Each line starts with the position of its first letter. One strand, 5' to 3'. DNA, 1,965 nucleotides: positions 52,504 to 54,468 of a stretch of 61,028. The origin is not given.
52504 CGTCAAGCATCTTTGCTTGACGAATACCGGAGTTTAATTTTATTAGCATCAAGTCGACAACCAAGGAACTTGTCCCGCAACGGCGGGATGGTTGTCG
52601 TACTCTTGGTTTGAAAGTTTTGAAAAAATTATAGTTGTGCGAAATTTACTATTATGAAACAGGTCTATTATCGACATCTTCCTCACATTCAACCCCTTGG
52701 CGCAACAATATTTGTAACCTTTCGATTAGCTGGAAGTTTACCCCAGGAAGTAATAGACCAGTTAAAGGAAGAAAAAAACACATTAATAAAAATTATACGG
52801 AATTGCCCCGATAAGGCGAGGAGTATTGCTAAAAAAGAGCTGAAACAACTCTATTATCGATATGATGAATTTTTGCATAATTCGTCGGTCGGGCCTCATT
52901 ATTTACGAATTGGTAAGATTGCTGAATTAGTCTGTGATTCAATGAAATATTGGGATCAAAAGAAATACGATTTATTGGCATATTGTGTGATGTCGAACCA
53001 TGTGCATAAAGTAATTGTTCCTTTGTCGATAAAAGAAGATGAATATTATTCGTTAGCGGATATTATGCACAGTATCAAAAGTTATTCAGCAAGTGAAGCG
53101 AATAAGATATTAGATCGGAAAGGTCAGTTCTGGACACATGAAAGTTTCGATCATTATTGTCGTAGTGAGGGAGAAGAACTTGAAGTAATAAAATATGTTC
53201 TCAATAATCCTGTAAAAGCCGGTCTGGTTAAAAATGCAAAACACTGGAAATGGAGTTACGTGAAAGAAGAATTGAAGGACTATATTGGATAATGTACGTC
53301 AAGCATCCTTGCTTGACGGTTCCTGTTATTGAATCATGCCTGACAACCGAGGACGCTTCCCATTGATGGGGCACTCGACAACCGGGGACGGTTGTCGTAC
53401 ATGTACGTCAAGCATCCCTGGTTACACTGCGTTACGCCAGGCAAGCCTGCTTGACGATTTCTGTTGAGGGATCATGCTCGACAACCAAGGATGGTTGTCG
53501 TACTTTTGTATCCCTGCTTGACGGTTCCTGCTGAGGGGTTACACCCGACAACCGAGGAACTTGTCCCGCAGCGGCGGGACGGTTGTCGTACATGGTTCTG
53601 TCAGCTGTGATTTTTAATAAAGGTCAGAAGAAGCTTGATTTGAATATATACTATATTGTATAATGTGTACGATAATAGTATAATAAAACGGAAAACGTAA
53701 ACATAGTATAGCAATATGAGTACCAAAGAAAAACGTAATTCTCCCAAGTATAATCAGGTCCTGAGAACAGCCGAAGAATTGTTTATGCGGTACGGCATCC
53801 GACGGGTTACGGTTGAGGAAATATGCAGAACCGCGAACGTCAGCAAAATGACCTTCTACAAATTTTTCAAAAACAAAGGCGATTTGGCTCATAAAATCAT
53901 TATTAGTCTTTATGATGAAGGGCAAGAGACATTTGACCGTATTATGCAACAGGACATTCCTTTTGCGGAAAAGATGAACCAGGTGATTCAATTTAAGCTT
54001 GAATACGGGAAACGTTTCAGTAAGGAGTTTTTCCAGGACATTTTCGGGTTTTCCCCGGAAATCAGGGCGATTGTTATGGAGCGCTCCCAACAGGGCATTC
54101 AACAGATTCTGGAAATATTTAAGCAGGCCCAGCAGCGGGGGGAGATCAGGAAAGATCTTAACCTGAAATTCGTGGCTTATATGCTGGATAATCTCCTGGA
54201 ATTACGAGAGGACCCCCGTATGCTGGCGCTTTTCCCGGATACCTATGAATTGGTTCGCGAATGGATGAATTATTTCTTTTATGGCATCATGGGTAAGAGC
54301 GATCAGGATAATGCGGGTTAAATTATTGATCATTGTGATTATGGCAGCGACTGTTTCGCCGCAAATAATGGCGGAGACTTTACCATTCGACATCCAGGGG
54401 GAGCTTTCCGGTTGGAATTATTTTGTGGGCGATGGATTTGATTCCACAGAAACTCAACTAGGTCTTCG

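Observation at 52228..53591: RAYT gene embedded in BIME-like arrays of two GTACG-initiated palindromic units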

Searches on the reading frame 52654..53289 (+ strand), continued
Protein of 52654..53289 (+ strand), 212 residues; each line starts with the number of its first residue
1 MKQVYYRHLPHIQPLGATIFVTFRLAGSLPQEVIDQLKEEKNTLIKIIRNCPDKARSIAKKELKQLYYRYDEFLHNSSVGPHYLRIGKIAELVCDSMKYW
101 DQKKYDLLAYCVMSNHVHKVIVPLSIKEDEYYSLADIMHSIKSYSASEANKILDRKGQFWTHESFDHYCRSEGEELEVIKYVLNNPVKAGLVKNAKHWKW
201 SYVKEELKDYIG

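Call 42: fold_search(model_id=the predicted structure, library=pdb)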
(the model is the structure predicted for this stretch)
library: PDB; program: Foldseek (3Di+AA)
matches with E <= 10: 411; with E <= 0.001: 8
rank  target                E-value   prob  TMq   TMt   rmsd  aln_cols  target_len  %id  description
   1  4er8_A                2.1e-07  1.00  0.45  0.57  12.6       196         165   17  Structure of the REP associates tyrosine transposase bound to a REP hairpin (released 2012-08-15)
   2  2xma_E                4.7e-04  1.00  0.40  0.59   6.4       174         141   10  DEINOCOCCUS RADIODURANS ISDRA2 TRANSPOSASE RIGHT END DNA COMPLEX (released 2010-10-13)
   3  2xma_B                5.0e-04  1.00  0.40  0.61   6.7       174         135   11  DEINOCOCCUS RADIODURANS ISDRA2 TRANSPOSASE RIGHT END DNA COMPLEX (released 2010-10-13)
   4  2xm3_D                5.3e-04  1.00  0.40  0.63   6.6       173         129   13  Deinococcus radiodurans ISDra2 Transposase Left end DNA complex (released 2010-10-13)
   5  2xqc_D                5.9e-04  1.00  0.40  0.62   6.7       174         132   11  DEINOCOCCUS RADIODURANS ISDRA2 TRANSPOSASE COMPLEXED WITH LEFT END RECOGNITION AND CLEAVAGE SITE AND ZN (released 2010-10-13)
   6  2xma_A                5.9e-04  1.00  0.33  0.48  11.1       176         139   11  DEINOCOCCUS RADIODURANS ISDRA2 TRANSPOSASE RIGHT END DNA COMPLEX (released 2010-10-13)
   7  2f4f_A                8.9e-04  1.00  0.40  0.62  13.4       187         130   16  Crystal structure of IS200 transposase (released 2005-12-13)
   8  2xm3_B                8.9e-04  1.00  0.33  0.51  10.9       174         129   13  Deinococcus radiodurans ISDra2 Transposase Left end DNA complex (released 2010-10-13)
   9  2xm3_A                1.1e-03  1.00  0.33  0.53  11.6       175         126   15  Deinococcus radiodurans ISDra2 Transposase Left end DNA complex (released 2010-10-13)
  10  2xo6_A                1.1e-03  1.00  0.33  0.49  11.7       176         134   13  DEINOCOCCUS RADIODURANS ISDRA2 TRANSPOSASE Y132F MUTANT COMPLEXED WITH LEFT END RECOGNITION AND CLEAVAGE SITE (released 2010-10-13)
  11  2ec2_E                1.3e-03  1.00  0.33  0.52  12.8       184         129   16  Crystal structure of transposase from Sulfolobus tokodaii (released 2007-02-27)
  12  2xo6_D                1.9e-03  1.00  0.32  0.51  11.6       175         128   13  DEINOCOCCUS RADIODURANS ISDRA2 TRANSPOSASE Y132F MUTANT COMPLEXED WITH LEFT END RECOGNITION AND CLEAVAGE SITE (released 2010-10-13)
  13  2xm3_C                2.0e-03  1.00  0.41  0.65   6.2       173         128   12  Deinococcus radiodurans ISDra2 Transposase Left end DNA complex (released 2010-10-13)
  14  2ec2_D                2.8e-03  0.99  0.29  0.45  13.8       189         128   16  Crystal structure of transposase from Sulfolobus tokodaii (released 2007-02-27)
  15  2ec2_A                3.1e-03  0.99  0.31  0.49  12.9       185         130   15  Crystal structure of transposase from Sulfolobus tokodaii (released 2007-02-27)
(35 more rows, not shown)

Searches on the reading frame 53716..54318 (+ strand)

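Call 45: search_protein_families(library=pfam, proteins=[window:53716-54318:+], max_evalue=0.00001)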
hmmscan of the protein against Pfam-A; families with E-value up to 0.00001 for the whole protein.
window:53716-54318:+ (201 aa): 1 family
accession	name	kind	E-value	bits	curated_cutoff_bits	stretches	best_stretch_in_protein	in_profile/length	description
PF00440.29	TetR_N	-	4.7e-12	45.9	24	1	16-59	2-45/47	Bacterial regulatory proteins, tetR family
